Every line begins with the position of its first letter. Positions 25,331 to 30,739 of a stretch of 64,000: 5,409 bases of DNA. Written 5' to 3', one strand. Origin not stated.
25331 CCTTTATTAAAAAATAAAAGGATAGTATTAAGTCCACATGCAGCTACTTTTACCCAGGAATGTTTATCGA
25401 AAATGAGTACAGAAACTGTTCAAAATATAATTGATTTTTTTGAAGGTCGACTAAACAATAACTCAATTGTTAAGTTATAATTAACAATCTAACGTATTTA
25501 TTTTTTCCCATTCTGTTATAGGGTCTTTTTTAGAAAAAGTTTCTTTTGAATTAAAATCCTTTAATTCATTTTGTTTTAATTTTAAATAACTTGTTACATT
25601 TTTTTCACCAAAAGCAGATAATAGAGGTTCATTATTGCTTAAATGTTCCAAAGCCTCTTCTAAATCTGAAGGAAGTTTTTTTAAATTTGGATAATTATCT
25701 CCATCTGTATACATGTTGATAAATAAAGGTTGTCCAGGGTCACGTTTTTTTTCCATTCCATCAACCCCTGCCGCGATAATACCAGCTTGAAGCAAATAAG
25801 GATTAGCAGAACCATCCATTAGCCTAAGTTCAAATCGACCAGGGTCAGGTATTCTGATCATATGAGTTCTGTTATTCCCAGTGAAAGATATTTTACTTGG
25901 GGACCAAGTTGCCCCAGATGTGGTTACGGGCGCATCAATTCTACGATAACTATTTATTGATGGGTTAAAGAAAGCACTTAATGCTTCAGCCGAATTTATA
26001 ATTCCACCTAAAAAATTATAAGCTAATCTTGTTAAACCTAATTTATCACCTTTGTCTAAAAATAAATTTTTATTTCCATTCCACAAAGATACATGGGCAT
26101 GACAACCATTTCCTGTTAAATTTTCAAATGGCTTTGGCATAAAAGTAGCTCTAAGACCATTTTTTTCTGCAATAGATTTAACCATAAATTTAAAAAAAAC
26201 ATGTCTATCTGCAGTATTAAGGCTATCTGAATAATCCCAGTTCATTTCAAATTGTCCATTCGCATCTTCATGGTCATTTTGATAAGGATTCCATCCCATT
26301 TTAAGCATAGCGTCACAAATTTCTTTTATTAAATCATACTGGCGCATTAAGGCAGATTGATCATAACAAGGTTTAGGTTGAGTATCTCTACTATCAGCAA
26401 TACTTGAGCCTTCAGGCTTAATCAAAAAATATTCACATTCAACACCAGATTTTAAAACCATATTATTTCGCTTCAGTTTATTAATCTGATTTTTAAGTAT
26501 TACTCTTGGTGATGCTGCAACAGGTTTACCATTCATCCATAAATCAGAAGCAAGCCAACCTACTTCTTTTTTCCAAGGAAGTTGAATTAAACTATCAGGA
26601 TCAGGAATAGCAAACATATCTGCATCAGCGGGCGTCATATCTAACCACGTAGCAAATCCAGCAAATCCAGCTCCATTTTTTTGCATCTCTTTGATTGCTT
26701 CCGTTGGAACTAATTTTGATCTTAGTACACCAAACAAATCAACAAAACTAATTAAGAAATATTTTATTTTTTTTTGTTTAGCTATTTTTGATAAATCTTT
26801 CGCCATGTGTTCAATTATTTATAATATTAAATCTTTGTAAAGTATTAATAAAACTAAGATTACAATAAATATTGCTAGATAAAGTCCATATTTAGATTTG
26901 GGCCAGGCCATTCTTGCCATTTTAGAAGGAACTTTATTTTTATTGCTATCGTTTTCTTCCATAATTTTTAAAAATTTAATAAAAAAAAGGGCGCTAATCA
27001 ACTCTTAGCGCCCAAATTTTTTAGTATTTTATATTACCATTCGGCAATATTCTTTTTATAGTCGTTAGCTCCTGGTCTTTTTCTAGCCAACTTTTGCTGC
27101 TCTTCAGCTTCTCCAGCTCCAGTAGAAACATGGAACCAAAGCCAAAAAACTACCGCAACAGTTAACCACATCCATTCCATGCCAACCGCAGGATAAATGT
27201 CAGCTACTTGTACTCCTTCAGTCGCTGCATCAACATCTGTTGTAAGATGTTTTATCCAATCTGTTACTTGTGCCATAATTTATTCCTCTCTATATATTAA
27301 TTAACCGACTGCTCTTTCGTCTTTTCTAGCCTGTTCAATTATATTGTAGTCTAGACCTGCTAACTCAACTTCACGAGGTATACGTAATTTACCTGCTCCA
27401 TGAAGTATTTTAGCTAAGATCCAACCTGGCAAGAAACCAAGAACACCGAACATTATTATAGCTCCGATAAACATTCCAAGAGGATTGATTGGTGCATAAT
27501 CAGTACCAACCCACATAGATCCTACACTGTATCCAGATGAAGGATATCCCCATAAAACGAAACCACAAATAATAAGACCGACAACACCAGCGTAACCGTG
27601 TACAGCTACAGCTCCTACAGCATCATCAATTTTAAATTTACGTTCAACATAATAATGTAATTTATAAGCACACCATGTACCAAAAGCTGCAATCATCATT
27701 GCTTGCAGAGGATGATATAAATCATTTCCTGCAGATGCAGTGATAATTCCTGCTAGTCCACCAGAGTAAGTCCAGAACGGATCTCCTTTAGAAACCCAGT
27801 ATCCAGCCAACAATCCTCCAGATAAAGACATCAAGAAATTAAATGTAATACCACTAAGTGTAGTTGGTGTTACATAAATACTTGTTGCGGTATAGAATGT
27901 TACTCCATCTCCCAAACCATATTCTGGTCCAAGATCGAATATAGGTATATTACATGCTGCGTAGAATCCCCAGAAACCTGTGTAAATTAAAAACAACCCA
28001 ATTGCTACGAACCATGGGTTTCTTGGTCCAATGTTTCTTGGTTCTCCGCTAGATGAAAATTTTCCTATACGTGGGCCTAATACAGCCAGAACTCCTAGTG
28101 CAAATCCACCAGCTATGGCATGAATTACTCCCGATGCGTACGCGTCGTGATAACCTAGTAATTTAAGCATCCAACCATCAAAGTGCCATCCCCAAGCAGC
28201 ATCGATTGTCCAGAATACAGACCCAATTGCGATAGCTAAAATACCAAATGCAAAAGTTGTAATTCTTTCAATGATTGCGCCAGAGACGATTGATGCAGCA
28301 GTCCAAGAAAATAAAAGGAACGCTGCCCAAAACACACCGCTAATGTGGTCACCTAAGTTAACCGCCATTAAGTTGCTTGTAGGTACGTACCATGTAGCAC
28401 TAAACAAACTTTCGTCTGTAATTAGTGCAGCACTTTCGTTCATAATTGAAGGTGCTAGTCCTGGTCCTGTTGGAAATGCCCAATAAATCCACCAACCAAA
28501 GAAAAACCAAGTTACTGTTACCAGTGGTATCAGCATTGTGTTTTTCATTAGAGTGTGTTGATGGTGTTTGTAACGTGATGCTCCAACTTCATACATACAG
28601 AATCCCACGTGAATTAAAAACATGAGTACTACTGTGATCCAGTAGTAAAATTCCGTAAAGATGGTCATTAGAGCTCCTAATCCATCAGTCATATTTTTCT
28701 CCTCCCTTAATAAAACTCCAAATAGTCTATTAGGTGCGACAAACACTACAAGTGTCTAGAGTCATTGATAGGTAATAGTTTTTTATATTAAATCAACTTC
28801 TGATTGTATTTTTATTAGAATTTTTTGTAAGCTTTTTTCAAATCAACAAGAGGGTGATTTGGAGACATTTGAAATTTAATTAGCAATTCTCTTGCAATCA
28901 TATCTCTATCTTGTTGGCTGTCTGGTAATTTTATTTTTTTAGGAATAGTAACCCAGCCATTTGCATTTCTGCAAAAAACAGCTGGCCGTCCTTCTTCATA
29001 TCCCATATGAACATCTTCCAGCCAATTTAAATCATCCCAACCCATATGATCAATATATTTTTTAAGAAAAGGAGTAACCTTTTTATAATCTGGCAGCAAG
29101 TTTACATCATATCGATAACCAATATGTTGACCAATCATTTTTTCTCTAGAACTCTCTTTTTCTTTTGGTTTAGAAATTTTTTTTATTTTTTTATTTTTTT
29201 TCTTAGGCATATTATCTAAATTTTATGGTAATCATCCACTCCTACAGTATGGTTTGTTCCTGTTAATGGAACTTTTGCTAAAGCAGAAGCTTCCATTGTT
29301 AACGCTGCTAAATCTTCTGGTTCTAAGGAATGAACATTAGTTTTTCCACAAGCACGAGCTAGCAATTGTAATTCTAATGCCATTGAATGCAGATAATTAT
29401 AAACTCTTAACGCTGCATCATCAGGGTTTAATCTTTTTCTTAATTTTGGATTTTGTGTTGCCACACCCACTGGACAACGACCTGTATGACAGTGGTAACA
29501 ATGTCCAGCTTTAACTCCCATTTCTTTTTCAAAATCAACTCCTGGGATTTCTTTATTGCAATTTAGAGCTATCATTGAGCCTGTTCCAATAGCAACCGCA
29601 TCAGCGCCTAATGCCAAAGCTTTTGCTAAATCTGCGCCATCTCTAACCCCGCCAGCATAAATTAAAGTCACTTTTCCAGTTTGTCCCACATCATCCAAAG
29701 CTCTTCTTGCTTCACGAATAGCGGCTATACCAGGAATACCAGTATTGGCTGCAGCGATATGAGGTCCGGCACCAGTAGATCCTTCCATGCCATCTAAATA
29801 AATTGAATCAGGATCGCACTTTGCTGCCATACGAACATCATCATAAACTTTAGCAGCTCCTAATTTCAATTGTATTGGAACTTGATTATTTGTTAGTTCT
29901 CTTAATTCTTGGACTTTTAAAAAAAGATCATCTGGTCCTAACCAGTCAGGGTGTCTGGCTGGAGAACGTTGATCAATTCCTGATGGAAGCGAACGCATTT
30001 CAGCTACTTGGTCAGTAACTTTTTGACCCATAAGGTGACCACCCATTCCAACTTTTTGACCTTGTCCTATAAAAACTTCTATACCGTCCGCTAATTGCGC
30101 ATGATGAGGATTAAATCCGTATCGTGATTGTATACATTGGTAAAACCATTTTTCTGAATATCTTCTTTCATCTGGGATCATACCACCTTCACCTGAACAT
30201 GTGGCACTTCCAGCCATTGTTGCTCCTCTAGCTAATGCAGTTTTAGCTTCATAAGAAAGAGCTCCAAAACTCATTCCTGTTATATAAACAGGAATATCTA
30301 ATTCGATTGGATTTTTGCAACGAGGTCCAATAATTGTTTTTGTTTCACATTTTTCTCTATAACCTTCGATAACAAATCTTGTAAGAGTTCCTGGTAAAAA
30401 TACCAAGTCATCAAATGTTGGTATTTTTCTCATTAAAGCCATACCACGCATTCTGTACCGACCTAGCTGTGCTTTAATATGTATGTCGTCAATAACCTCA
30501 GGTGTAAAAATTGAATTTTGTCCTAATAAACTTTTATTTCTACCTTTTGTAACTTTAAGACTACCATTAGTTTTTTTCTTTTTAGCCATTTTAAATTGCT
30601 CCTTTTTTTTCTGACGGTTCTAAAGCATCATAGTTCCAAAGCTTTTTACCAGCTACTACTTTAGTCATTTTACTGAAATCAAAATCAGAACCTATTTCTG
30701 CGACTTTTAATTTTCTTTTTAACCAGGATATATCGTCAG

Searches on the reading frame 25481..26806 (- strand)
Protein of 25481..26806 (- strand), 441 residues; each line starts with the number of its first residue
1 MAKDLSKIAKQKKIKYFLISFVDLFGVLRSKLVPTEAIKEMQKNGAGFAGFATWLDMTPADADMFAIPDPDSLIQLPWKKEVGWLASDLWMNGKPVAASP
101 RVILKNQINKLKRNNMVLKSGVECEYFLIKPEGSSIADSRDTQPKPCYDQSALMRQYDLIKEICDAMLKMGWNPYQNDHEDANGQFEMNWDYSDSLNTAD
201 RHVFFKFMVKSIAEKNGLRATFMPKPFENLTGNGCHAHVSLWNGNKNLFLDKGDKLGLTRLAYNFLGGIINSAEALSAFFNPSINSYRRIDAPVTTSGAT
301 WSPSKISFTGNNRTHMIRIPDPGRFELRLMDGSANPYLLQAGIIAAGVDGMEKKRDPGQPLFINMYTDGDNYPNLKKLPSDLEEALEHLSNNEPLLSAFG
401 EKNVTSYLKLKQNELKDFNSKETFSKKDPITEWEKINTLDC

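Call 4: search_protein_families(library=ncbifam, proteins=[window:25481-26806:-], max_evalue=0.00001)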
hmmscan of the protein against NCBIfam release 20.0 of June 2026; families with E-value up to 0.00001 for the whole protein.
window:25481-26806:- (441 aa): 4 families
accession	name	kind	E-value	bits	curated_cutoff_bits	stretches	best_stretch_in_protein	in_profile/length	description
TIGR03105.1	gln_synth_III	equivalog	3.2e-185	615.8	469.6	1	6-421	2-424/435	type III glutamate--ammonia ligase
TIGR00653.1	GlnA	equivalog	1e-81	275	429.15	1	5-421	3-451/462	type I glutamate--ammonia ligase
NF045547.1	GGputSyn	equivalog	2.3e-73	247.4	650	1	3-422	3-434/438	gamma-glutamylputrescine synthetase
NF007006.0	PRK09469.1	equivalog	1.3e-39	136.1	845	1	157-418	190-454/469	glutamate--ammonia ligase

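Call 5: search_protein_families(library=pfam, proteins=[window:25481-26806:-], max_evalue=0.00001)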
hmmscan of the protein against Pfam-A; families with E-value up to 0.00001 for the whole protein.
window:25481-26806:- (441 aa): 2 families
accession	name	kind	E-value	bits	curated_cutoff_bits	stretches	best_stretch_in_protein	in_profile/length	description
PF00120.29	Gln-synt_C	-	4e-88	296.2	24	1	98-421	2-335/344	Glutamine synthetase, catalytic domain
PF03951.24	Gln-synt_N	-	3.7e-06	26.9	33.4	0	14-82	2-71/82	Glutamine synthetase, beta-Grasp domain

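Call 67: search_solved_structures(query=window:25481-26806:-, max_evalue=1e-60, show_alignments=2)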
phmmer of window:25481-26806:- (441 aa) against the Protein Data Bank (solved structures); distinct sequences matched with E-value up to 1e-60: 7.
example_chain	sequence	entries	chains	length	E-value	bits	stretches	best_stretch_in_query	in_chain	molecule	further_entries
7cql_A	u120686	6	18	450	6e-174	582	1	3-441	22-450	Type III glutamate--ammonia ligase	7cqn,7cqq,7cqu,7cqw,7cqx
9qur_A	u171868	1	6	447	4.2e-96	325.5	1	5-418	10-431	Glutamate--methylamine ligase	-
8s59_O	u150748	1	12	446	1.5e-62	214.9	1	3-418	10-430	Glutamine synthetase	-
8tfb_A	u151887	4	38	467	1.8e-62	214.7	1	3-418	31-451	Glutamine synthetase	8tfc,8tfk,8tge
7tdp_A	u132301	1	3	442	1.7e-61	211.4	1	3-416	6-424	Glutamine synthetase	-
7tfa_B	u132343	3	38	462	2e-61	211.2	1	3-416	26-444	Glutamine synthetase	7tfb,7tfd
8ufj_A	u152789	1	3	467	2.2e-61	211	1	3-418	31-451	Glutamine synthetase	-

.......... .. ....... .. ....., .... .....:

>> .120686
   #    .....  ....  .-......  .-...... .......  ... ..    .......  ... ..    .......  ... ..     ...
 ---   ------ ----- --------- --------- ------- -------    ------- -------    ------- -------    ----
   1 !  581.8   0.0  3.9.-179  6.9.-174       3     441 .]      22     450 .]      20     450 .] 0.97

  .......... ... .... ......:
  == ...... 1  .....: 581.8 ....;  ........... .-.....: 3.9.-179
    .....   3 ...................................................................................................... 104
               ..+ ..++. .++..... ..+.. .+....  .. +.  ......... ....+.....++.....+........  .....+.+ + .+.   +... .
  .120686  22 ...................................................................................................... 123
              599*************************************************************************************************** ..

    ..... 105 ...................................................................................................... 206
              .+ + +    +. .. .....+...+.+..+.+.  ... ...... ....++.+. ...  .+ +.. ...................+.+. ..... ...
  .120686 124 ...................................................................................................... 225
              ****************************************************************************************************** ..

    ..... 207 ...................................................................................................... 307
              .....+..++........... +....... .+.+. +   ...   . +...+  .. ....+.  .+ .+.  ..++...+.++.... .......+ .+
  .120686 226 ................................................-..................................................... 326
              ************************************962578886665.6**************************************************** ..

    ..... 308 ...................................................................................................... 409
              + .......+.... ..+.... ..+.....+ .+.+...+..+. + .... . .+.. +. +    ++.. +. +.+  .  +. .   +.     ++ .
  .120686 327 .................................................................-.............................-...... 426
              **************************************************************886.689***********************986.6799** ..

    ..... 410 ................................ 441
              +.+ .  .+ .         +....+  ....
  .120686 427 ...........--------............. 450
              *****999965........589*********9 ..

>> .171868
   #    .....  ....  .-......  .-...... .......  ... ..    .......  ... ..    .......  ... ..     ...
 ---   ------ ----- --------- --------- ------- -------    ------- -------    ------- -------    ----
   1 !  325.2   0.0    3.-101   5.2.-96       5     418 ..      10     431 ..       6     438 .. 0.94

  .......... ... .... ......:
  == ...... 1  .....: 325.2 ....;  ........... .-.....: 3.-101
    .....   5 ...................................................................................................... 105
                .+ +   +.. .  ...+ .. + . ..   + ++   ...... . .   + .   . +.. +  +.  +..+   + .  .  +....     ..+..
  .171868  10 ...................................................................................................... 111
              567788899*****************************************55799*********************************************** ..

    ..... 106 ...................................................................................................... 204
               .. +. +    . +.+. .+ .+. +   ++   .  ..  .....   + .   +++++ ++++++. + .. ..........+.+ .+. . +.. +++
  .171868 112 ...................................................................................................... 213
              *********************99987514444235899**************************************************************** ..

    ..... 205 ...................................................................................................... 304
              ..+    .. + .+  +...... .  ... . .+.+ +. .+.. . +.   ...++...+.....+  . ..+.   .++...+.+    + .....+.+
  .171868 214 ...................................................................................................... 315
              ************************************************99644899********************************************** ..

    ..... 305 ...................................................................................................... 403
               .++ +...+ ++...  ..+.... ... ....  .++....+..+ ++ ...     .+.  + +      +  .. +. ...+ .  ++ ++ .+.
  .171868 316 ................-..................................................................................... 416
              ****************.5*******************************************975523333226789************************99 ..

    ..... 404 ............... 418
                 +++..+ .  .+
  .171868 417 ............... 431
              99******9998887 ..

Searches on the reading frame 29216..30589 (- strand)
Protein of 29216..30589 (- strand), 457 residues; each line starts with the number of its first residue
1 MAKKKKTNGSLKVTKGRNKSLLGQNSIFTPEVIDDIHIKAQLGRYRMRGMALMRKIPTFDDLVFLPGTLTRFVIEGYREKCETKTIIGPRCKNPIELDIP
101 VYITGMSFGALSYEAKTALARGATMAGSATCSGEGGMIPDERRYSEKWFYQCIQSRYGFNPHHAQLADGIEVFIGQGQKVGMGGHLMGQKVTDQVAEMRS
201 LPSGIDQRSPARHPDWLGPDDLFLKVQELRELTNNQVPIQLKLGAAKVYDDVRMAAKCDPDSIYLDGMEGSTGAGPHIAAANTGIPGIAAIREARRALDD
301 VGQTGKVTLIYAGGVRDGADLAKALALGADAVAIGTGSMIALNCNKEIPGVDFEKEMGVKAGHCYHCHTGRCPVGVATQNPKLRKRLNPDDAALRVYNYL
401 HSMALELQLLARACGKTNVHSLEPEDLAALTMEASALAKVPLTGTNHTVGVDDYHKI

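Call 4: search_protein_families(library=ncbifam, proteins=[window:29216-30589:-], max_evalue=0.00001)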
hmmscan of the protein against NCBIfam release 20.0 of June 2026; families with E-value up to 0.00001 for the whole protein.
window:29216-30589:- (457 aa): 4 families
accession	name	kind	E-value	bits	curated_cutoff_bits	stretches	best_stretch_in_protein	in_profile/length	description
NF008730.0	PRK11750.1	equivalog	2.8e-39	134.3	1047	1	104-416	864-1159/1490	glutamate synthase large subunit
TIGR03966.1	actino_HemFlav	equivalog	3e-08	32.8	470.85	1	289-347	287-343/385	pre-mycofactocin synthase MftD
TIGR03151.1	enACPred_II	equivalog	7.1e-07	28.8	453.1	1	298-347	153-202/307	enoyl-[acyl-carrier-protein] reductase FabK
TIGR02151.1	IPP_isom_2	equivalog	2.4e-06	26.7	281.3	0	284-336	243-289/338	type 2 isopentenyl-diphosphate Delta-isomerase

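Call 5: search_protein_families(library=pfam, proteins=[window:29216-30589:-], max_evalue=0.00001)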
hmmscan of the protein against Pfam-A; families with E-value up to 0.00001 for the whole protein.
window:29216-30589:- (457 aa): 4 families
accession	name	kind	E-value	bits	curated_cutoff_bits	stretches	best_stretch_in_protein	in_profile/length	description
PF01645.23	Glu_synthase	-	2.5e-89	300.4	20.4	1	86-416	54-368/369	Conserved region in glutamate synthase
PF01070.24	FMN_dh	-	6.2e-10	39.1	24.9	1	286-346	258-313/350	FMN-dependent dehydrogenase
PF00478.31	IMPDH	-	5.4e-07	29.4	25.6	1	281-351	186-248/345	IMP dehydrogenase / GMP reductase domain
PF03060.21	NMO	-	1.1e-06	28.8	28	1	250-345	147-232/331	Nitronate monooxygenase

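Call 36: search_dna_similar(query=window:29216-30589:-, collection=plasmids, mode=protein, max_evalue=1e-40, max_rows=12)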
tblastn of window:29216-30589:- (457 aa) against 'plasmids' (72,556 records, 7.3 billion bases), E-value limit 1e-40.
Records with a match: 257; places in all: 257; records where one place covers at least 80% of the query: 256.
Best place of each record, by identity: <60% 257.
By first word of the organism name: Rhizobium 138; Sinorhizobium 28; Acinetobacter 20; Paracoccus 9; Aminobacter 9; Paraburkholderia 6; Thioclava 5; Burkholderia 4; Shinella 4; Methylobacterium 2; and 27 more.
By predicted mobility (MOB-suite, as given by PLSDB): non-mobilizable 162; mobilizable 56; conjugative 39.
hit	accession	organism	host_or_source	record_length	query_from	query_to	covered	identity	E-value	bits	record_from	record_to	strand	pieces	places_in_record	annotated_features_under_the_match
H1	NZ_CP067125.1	Paracoccus alcaliphilus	whole organism,soil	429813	19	450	95%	53.1%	1e-112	371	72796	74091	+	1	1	FMN-binding glutamate synthase family protein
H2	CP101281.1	Burkholderia sp. FXe9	bacteria,soil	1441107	28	450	93%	53.3%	5e-120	392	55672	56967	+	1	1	FMN-binding glutamate synthase family protein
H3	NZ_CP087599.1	Paracoccus sp. MA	cell culture,soil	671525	19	454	95%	51.7%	8e-110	363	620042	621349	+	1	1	FMN-binding glutamate synthase family protein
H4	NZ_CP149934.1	Thioclava sp. GXIMD2076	-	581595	24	450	93%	52.6%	7e-110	363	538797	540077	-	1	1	FMN-binding glutamate synthase family protein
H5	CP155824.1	Thioclava sp. 'Guangxiensis'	Bruguiera gymnorhiza,pure ...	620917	24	450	93%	52.6%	1e-109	363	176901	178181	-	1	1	FMN-binding glutamate synthase family protein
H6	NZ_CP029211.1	Aquabacterium olei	cell culture,soil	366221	24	450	93%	52.5%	2e-118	388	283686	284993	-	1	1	FMN-binding glutamate synthase family protein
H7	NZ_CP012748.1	Paraburkholderia caribensis MBA4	soil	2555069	28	452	93%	52.8%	2e-123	402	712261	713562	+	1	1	none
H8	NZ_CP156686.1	Burkholderia stagnalis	Bacterial cells,soils collected in ...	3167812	28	450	93%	53.0%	4e-118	387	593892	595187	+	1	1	none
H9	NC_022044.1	Paracoccus aminophilus JCM 7686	-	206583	22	450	94%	52.2%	4e-110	364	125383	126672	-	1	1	FMN-binding glutamate synthase family protein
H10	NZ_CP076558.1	Sphingobium xenophagum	bacteria,La Roche-Posay thermal water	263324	25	450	93%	52.6%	8e-109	360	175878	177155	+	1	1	FMN-binding glutamate synthase family protein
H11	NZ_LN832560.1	Paracoccus aminovorans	-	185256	19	454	95%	51.3%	2e-108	359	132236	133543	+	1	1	FMN-binding glutamate synthase family protein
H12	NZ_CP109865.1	Paracoccus aminovorans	bacteria,human fecal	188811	19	454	95%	51.3%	2e-108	359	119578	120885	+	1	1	FMN-binding glutamate synthase family protein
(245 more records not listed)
